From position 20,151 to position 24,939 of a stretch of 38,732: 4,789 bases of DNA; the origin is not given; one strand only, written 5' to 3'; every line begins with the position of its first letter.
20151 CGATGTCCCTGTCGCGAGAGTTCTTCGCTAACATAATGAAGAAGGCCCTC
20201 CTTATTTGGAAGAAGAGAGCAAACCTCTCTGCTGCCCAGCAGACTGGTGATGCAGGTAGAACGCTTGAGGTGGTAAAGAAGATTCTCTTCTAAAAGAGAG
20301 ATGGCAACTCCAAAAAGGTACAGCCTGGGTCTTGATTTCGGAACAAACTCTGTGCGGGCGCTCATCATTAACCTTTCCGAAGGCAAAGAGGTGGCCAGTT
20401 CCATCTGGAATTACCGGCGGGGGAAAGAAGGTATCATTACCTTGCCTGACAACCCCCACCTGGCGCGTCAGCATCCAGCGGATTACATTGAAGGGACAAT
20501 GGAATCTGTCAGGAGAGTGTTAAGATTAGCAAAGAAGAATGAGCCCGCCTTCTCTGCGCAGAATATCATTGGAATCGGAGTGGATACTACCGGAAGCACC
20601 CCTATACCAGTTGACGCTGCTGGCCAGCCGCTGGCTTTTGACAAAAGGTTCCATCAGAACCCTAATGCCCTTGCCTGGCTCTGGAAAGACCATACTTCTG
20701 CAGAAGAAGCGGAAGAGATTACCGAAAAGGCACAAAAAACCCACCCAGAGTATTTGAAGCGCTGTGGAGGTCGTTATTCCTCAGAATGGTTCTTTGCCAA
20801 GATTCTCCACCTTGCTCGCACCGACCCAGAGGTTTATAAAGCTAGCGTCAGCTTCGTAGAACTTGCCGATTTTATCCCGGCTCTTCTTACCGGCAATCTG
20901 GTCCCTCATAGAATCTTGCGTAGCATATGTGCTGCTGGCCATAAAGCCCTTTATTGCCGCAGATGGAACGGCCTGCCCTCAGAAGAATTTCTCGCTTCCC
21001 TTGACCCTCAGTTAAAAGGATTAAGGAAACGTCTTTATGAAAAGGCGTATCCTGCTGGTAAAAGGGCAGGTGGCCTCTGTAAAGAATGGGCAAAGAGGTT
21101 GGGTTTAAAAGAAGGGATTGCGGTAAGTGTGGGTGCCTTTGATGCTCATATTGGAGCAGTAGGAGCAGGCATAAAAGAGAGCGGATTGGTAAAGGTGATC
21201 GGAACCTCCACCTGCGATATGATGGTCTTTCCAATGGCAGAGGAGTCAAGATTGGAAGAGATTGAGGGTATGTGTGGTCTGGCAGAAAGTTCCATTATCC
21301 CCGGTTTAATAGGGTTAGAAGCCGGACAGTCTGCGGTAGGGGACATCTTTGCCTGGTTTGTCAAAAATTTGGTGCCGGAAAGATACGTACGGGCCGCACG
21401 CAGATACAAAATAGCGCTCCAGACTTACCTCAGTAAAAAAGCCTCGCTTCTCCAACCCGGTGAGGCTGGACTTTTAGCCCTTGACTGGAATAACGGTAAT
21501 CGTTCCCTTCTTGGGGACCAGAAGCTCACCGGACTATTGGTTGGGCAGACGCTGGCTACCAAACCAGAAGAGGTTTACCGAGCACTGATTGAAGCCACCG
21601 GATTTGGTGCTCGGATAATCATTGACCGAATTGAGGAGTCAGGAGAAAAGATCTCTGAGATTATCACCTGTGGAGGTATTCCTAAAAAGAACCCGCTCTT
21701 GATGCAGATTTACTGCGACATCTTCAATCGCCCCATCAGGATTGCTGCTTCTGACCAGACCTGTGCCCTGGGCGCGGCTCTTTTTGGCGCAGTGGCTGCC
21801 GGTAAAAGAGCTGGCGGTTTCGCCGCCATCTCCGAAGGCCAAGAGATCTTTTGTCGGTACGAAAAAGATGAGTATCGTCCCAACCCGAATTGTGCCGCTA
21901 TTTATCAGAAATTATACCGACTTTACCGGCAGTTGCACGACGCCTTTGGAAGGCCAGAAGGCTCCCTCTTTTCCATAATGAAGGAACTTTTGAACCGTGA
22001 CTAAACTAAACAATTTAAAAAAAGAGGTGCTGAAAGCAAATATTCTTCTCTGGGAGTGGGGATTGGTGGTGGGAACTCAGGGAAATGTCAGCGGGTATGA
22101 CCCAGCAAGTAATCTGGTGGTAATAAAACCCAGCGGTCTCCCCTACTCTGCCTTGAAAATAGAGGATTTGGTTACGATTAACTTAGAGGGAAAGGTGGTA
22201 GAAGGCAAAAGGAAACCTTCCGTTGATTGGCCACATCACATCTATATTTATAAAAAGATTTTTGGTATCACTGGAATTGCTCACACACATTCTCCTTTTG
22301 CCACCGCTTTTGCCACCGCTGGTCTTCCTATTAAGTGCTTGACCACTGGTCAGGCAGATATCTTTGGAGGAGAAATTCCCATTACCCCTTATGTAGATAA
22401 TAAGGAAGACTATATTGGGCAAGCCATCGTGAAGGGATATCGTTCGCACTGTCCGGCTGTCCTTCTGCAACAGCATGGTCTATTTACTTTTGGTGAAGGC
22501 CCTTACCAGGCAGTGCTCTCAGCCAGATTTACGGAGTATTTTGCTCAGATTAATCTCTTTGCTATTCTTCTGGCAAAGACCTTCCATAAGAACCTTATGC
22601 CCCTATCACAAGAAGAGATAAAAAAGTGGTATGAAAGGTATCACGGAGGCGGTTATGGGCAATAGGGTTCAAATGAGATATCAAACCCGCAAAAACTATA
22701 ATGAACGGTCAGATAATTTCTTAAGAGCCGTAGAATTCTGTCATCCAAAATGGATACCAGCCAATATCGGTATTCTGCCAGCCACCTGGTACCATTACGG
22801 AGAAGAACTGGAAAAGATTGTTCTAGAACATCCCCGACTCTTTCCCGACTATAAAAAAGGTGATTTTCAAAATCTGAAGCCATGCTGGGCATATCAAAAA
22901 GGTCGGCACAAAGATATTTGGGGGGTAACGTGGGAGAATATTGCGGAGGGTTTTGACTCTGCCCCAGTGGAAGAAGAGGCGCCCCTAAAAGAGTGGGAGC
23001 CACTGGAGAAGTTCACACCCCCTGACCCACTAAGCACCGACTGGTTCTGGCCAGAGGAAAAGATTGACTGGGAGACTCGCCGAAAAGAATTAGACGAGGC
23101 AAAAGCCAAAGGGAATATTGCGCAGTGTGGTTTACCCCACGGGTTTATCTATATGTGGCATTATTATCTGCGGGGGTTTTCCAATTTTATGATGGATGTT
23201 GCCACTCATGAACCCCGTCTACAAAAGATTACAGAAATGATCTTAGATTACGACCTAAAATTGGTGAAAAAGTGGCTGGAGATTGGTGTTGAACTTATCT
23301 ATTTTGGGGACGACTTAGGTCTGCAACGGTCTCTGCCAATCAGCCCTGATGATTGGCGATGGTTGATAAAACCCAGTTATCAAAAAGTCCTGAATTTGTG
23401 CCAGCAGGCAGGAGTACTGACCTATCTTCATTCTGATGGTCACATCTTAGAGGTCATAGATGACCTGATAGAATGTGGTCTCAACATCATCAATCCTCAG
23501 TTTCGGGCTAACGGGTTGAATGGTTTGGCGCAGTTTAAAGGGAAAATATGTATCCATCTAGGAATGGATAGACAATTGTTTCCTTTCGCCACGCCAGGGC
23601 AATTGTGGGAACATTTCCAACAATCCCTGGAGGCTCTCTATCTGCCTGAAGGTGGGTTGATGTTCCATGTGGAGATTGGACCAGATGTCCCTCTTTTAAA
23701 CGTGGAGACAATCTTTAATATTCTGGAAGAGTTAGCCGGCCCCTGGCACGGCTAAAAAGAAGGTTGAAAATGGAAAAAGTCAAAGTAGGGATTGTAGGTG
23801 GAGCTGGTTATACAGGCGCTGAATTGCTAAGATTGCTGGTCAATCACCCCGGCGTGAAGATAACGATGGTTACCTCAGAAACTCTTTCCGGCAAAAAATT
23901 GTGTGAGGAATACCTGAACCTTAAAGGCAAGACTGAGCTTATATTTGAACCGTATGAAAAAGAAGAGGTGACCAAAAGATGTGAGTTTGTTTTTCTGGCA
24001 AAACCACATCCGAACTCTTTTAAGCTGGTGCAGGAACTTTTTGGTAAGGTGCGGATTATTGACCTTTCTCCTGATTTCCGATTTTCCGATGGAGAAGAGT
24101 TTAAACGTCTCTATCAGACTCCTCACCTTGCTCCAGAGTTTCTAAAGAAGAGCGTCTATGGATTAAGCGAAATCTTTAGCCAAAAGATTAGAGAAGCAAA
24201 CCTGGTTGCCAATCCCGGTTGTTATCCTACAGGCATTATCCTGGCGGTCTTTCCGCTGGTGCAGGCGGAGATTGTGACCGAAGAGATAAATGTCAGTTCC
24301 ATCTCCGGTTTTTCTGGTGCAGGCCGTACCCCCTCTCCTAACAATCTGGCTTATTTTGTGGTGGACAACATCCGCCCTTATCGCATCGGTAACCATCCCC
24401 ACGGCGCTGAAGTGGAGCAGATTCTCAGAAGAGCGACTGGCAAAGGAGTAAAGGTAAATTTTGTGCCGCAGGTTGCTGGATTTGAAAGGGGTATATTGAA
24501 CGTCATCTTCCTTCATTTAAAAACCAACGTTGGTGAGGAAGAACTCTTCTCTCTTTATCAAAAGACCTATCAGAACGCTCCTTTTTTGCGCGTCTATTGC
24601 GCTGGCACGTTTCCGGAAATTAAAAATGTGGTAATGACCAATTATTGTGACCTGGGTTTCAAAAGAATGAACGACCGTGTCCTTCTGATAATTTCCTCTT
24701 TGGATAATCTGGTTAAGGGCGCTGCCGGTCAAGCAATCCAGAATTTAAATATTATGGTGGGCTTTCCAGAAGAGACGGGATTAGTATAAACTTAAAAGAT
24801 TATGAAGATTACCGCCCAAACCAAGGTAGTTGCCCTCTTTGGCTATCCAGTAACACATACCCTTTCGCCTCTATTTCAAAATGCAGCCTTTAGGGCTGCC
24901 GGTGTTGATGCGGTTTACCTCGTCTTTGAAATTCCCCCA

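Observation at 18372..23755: araB-araD module without araA, flanked by an SrlD-like SDR, a xylose-isomerase-like protein and a URO-D-fold protein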

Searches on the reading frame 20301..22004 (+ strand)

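Call 4: search_protein_families(library=pfam, proteins=[window:20301-22004:+])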
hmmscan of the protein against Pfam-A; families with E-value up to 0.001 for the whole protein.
window:20301-22004:+ (567 aa): 2 families
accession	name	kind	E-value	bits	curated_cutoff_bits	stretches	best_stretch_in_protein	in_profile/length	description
PF02782.22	FGGY_C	-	3.5e-40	138.3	27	1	298-500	3-198/198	FGGY family of carbohydrate kinases, C-terminal domain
PF00370.27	FGGY_N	-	6.9e-16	59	28.8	1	7-288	1-245/245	FGGY family of carbohydrate kinases, N-terminal domain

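Call 5: search_protein_families(library=ncbifam, proteins=[window:20301-22004:+], max_evalue=0.01)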
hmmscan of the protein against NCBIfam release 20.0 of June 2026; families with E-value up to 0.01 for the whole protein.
window:20301-22004:+ (567 aa): 10 families
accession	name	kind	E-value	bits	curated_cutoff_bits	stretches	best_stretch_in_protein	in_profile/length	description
NF003154.0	PRK04123.1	equivalog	1.6e-204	680.7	428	1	5-559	3-547/554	ribulokinase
TIGR01234.1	L-ribulokinase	equivalog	1.3e-179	598.4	583.25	1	7-551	2-532/536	ribulokinase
TIGR01315.1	5C_CHO_kinase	subfamily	2.3e-52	178.4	408.7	1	9-546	3-534/541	FGGY family pentulose kinase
TIGR01312.1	XylB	equivalog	5.2e-41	140.7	380.25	1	9-545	1-479/481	xylulokinase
NF008187.0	PRK10939.1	equivalog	2.3e-29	102.4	528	1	130-546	105-500/521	autoinducer-2 kinase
TIGR01314.1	gntK_FGGY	equivalog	2.2e-21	76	648.55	1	7-545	1-489/505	gluconokinase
TIGR01311.1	glycerol_kin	equivalog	5.1e-16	58.1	590.35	1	406-512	356-457/496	glycerol kinase GlpK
TIGR02628.1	fuculo_kin_coli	equivalog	7e-13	48.3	470.9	1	11-501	6-443/465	L-fuculokinase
NF000756.0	PRK00047.1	subfamily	1.1e-11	43.7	498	1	406-501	358-453/502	glycerol kinase GlpK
NF011601.0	PRK15027.1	equivalog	1.3e-06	27.1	912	0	394-545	330-475/484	xylulokinase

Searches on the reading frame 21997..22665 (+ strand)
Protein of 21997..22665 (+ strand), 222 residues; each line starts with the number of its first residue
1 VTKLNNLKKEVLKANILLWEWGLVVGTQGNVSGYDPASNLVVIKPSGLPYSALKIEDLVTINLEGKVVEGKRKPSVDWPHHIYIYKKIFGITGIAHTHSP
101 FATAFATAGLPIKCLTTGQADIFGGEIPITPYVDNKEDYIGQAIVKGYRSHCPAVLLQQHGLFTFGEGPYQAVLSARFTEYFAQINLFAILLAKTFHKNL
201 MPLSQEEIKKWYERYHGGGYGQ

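Call 4: search_protein_families(library=pfam, proteins=[window:21997-22665:+])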
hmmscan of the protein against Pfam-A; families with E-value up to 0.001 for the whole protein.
window:21997-22665:+ (222 aa): 1 family
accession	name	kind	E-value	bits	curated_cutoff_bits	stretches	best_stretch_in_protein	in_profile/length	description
PF00596.27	Aldolase_II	-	5.8e-44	150.6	22.2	1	10-186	2-182/183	Class II Aldolase and Adducin N-terminal domain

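Call 5: search_protein_families(library=ncbifam, proteins=[window:21997-22665:+], max_evalue=0.01)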
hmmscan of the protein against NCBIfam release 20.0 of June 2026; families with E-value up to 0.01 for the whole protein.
window:21997-22665:+ (222 aa): 29 families (the best 25 are shown)
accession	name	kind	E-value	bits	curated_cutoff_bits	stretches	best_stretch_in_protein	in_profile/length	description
NF005123.0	PRK06557.1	subfamily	2.1e-62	210.7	251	1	3-222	8-222/223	L-ribulose-5-phosphate 4-epimerase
NF006047.0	PRK08193.1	subfamily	1.5e-55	188.3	257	1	4-221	2-229/231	L-ribulose-5-phosphate 4-epimerase AraD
TIGR00760.1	araD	equivalog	1.2e-50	171.9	389.1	1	4-218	2-222/228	L-ribulose-5-phosphate 4-epimerase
NF009003.0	PRK12348.1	subfamily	7.5e-48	163.2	331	1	5-218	2-221/228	L-ribulose-5-phosphate 4-epimerase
NF009002.0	PRK12347.1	subfamily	1.1e-42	145.8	386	1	4-218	2-225/231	L-ribulose-5-phosphate 4-epimerase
NF009691.0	PRK13213.1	equivalog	6.3e-37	127.2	489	1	4-218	2-225/231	L-ribulose-5-phosphate 4-epimerase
NF009625.0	PRK13145.1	equivalog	2.6e-36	125.3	369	1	3-218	4-227/235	L-ribulose-5-phosphate 4-epimerase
NF005302.0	PRK06833.1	equivalog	1.8e-28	99.5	264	1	4-221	3-211/214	L-fuculose-phosphate aldolase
NF053831.1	RU1PAldHalo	equivalog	7.8e-24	84.3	300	1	24-215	20-203/208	ribulose-1-phosphate aldolase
NF005984.0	PRK08087.1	subfamily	6.5e-21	75.1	264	1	5-217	4-208/215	L-fuculose-phosphate aldolase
NF004527.0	PRK05874.1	equivalog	2.2e-20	73.2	308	1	5-187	5-187/218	L-fuculose-phosphate aldolase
NF040649.1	FucA_Meth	equivalog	6.8e-20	71.7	250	1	8-190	3-177/179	L-fuculose phosphate aldolase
TIGR01086.1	fucA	equivalog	1.5e-19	70.6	400.25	1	5-217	3-207/214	L-fuculose-phosphate aldolase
NF006208.0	PRK08333.1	equivalog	5.1e-16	58.9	267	1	6-184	4-178/189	aldolase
NF004855.0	PRK06208.1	subfamily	6.5e-16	58.4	255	1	19-172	55-210/274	class II aldolase/adducin family protein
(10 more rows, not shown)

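Call 39: search_solved_structures(query=window:21997-22665:+, max_evalue=1e-10, show_alignments=2)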
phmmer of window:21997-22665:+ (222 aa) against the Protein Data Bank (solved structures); distinct sequences matched with E-value up to 1e-10: 22.
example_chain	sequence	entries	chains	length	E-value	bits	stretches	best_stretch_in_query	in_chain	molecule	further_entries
1jdi_A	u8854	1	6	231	2.2e-32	115.8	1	4-218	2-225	L-RIBULOSE 5 PHOSPHATE 4-EPIMERASE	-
1k0w_A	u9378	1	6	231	1.1e-31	113.5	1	4-218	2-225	L-RIBULOSE 5 PHOSPHATE 4-EPIMERASE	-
6btd_A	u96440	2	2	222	2e-24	89.7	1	10-203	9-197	Fuculose phosphate aldolase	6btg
4c24_A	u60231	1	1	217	2.8e-20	76.2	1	5-215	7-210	L-FUCULOSE PHOSPHATE ALDOLASE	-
4c25_A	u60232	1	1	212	5.2e-20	75.3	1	5-209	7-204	L-FUCULOSE PHOSPHATE ALDOLASE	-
7x78_A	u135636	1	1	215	3.7e-15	59.4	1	5-191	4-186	L-fuculose phosphate aldolase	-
1dzw_P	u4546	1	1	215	8.9e-15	58.1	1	5-215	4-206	L-fuculose phosphate aldolase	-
1dzx_P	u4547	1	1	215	1.2e-14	57.8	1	5-215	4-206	L-fuculose phosphate aldolase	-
1dzz_P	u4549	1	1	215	1.2e-14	57.7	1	5-215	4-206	L-fuculose phosphate aldolase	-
1dzy_P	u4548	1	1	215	1.2e-14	57.7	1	5-215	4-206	L-FUCULOSE-1-PHOSPHATE ALDOLASE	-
1fua_A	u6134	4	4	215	1.2e-14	57.7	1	5-215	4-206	L-FUCULOSE-1-PHOSPHATE ALDOLASE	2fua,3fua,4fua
1dzv_P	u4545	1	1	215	1.3e-14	57.6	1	5-214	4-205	L-fuculose phosphate aldolase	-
1e46_P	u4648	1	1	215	2.3e-14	56.8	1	5-215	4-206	L-FUCULOSE 1-PHOSPHATE ALDOLASE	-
1e47_P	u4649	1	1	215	2.3e-14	56.8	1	5-215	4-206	L-FUCULOSE 1-PHOSPHATE ALDOLASE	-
1e48_P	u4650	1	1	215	2.4e-14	56.7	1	5-214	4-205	L-FUCULOSE 1-PHOSPHATE ALDOLASE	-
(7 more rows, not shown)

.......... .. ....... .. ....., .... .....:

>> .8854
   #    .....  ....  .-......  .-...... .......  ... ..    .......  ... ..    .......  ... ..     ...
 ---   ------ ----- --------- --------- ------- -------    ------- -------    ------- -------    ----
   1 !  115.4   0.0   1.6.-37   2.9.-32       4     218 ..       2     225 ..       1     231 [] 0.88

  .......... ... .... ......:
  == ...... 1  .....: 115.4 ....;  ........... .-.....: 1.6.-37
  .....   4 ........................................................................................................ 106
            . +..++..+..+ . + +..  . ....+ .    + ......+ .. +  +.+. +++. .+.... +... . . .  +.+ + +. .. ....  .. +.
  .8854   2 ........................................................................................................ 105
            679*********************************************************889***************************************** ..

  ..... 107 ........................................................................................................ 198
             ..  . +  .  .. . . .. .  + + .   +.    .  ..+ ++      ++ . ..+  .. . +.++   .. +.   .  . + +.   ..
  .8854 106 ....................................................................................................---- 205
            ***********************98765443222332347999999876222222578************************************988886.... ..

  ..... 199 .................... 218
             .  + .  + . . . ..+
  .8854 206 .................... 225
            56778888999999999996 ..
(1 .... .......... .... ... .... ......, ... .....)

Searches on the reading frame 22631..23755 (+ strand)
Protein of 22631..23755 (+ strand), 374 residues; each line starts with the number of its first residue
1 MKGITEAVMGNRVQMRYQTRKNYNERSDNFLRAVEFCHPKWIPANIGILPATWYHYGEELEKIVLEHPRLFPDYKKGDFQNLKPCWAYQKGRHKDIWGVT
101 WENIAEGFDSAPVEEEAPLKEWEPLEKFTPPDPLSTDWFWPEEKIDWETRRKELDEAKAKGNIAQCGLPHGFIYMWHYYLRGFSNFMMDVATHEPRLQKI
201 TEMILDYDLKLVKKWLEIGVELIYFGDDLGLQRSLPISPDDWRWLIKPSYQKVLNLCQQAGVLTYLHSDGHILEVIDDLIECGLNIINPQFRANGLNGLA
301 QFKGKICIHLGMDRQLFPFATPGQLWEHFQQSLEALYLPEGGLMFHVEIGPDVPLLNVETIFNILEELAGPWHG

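Call 4: search_protein_families(library=pfam, proteins=[window:22631-23755:+])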
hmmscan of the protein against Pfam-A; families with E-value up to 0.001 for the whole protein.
window:22631-23755:+ (374 aa): 1 family
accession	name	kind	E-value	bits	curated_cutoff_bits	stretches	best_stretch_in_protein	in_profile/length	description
PF01208.23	URO-D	-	3.9e-06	26.6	23.9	1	179-366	152-344/346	Uroporphyrinogen decarboxylase (URO-D)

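Call 5: search_protein_families(library=ncbifam, proteins=[window:22631-23755:+], max_evalue=0.01)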
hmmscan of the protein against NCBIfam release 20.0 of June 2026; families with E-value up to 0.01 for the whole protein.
window:22631-23755:+ (374 aa): 3 families
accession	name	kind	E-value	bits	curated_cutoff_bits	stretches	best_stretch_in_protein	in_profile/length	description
NF040654.1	MtaA_Meth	equivalog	0.00012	21.2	400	1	179-287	152-255/337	methylcobamide:CoM methyltransferase MtaA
NF004889.0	PRK06252.1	subfamily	0.00038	19.5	244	1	180-287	155-257/340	methylcobalamin:coenzyme M methyltransferase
TIGR01463.1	mtaA_cmuA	subfamily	0.0025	17.1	235.4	1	182-289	156-261/340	MtaA/CmuA family methyltransferase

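Call 9: search_solved_structures(query=window:22631-23755:+, max_evalue=1)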
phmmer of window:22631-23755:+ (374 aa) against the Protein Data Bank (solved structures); distinct sequences matched with E-value up to 1: 1.
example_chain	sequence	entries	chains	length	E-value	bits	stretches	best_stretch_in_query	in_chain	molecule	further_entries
4ay7_A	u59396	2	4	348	0.036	15.9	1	206-297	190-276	METHYLCOBALAMIN: COENZYME M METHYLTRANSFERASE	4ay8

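Call 43: find_homologous_proteins(query=window:22631-23755:+, max_evalue=0.00001)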
Query window:22631-23755:+ (374 aa): 1499 proteins with E <= 0.00001 among 3259 candidates; the best 120 are listed.
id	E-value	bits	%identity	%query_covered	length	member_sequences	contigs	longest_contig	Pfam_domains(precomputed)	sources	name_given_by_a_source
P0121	5.1e-261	883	100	98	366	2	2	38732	PF01208.24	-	-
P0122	9.9e-184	629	70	96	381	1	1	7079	PF01208.24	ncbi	-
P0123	3.6e-183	627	70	96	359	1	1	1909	PF01208.24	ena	-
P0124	3.9e-164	564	66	95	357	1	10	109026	PF01208.24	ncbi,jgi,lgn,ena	jgi:hypothetical protein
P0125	1.9e-151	523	61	93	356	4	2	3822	PF01208.24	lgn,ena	-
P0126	4.9e-151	521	61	93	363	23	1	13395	PF01208.24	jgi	-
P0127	2.8e-150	519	62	93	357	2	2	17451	PF01208.24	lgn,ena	-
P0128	1.0e-149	517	61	93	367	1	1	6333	PF01208.24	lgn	-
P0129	2.6e-148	512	62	93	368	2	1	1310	PF01208.24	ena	-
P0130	4.3e-148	511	63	91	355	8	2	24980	PF01208.24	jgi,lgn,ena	-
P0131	1.6e-146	506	59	97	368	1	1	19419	PF01208.24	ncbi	-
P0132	4.8e-146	505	60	93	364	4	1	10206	PF01208.24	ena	-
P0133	1.8e-145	503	61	93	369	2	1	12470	PF01208.24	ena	-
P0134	1.9e-145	503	60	93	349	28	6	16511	PF01208.24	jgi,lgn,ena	-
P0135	2.1e-145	503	60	95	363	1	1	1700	PF01208.24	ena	-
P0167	6.0e-126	439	55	92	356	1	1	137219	PF01208.24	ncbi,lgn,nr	ncbi:MAG: hypothetical protein HPY83_01360 [Anaerolineae bacterium]|nr:hypothetical protein [Anaerol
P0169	7.0e-125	435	53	95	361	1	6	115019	PF01208.24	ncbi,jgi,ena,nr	ncbi:MAG TPA: uroporphyrinogen decarboxylase family protein [bacterium]|nr:uroporphyrinogen decarbox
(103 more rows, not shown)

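Call 44: find_encoding_contigs(protein=P0124, flank=7000, max_places=1)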
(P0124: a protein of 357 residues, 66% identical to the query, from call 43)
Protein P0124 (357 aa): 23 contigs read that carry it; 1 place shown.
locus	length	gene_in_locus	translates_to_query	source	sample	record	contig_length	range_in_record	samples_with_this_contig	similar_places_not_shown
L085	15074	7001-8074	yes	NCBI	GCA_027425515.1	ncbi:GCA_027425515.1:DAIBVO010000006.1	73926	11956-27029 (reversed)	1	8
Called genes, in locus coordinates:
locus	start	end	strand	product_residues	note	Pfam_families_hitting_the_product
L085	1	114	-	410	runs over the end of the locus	PF01208:URO-D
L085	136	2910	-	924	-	PF01326:PPDK_N, PF00391:PEP-utilizers, PF02896:PEP-utilizers_C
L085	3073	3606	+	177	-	PF07894:SACK1 (faint), PF13091:PLDc_2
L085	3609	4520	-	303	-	PF06574:FAD_syn, PF01687:Flavokinase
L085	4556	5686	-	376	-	PF00465:Fe-ADH, PF13685:Fe-ADH_2, PF25137:ADH_Fe_C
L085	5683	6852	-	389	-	PF22422:MGH1-like_GH, PF01204:Trehalase, PF03200:Glyco_hydro_63 (weak)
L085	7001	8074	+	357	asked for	PF01208:URO-D (weak)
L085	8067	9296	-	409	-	PF26549:Tricorn_N (weak), PF26550:Tricorn_2nd, PF26549:Tricorn_N (weak), PF07676:PD40 (weak)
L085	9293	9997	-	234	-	PF06519:TolA (weak), PF13103:TonB_2, PF03544:TonB_C (weak)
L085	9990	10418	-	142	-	PF02472:ExbD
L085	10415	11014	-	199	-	PF01618:MotA_ExbB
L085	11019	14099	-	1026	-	PF22907:Ams1-like_1st, PF01074:Glyco_hydro_38N, PF09261:Alpha-mann_mid, PF07748:Glyco_hydro_38C, PF17677:Glyco_hydro38C2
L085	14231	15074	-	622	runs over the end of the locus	PF07944:Beta-AFase-like_GH127_cat, PF20736:Glyco_hydro127M, PF20737:Glyco_hydro127C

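Call 45: find_encoding_contigs(protein=P0167, flank=7000, max_places=1)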
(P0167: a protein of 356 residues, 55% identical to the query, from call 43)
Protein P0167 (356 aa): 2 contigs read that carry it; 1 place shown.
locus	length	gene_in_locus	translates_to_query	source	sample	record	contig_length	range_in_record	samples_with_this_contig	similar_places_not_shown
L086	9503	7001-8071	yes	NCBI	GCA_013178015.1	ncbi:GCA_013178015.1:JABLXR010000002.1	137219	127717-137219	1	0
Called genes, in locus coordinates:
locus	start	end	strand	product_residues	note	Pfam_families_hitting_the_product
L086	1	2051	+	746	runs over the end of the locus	PF00512:HisKA, PF02518:HATPase_c, PF00072:Response_reg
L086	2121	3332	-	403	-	PF00072:Response_reg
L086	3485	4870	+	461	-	PF01547:SBP_bac_1, PF13416:SBP_bac_8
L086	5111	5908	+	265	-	PF00528:BPD_transp_1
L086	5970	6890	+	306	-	PF00528:BPD_transp_1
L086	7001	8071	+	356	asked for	PF01208:URO-D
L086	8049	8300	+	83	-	-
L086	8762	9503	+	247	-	PF01041:DegT_DnrJ_EryC1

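Call 46: find_encoding_contigs(protein=P0169, flank=7000, max_places=1)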
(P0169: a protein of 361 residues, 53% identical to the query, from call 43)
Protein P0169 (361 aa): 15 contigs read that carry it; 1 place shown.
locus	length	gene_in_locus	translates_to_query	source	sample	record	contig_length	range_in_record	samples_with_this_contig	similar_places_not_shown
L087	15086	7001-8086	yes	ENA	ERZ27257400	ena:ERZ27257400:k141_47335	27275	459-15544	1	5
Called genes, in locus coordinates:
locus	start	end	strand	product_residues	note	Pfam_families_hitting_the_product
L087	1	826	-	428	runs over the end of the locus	?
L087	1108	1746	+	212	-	PF02607:B12-binding_2, PF02310:B12-binding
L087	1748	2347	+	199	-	PF02660:G3P_acyltransf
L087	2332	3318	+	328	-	PF01210:NAD_Gly3P_dh_N, PF07479:NAD_Gly3P_dh_C, PF20618:GPD_NAD_C_bact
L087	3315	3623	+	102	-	PF13411:MerR_1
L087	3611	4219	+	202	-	PF00551:Formyl_trans_N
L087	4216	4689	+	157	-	PF00583:Acetyltransf_1, PF23209:IDM1_C, PF13673:Acetyltransf_10, PF13508:Acetyltransf_7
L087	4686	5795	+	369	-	-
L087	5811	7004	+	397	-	PF00764:Arginosuc_synth, PF20979:Arginosuc_syn_C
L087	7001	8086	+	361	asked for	PF01208:URO-D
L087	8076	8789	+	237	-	PF01904:DUF72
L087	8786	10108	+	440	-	PF13685:Fe-ADH_2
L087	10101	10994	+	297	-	PF00586:AIRS, PF02769:AIRS_C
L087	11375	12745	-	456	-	-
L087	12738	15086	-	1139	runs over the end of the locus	PF19543:GH123_N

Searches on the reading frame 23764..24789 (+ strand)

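Call 7: search_protein_families(library=pfam, proteins=[window:23764-24789:+])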
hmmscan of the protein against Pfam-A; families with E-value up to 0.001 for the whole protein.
window:23764-24789:+ (341 aa): 3 families
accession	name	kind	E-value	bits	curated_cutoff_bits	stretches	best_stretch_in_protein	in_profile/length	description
PF22698.1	Semialdhyde_dhC_1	-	1.1e-46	159.1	27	1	153-315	1-165/165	Semialdehyde dehydrogenase, dimerisation domain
PF01118.30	Semialdhyde_dh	-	3.2e-25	89.3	26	1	7-144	1-120/121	Semialdehyde dehydrogenase, NAD binding domain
PF02774.23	Semialdhyde_dhC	-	8.3e-16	59.1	26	1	163-318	2-184/184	Semialdehyde dehydrogenase, dimerisation domain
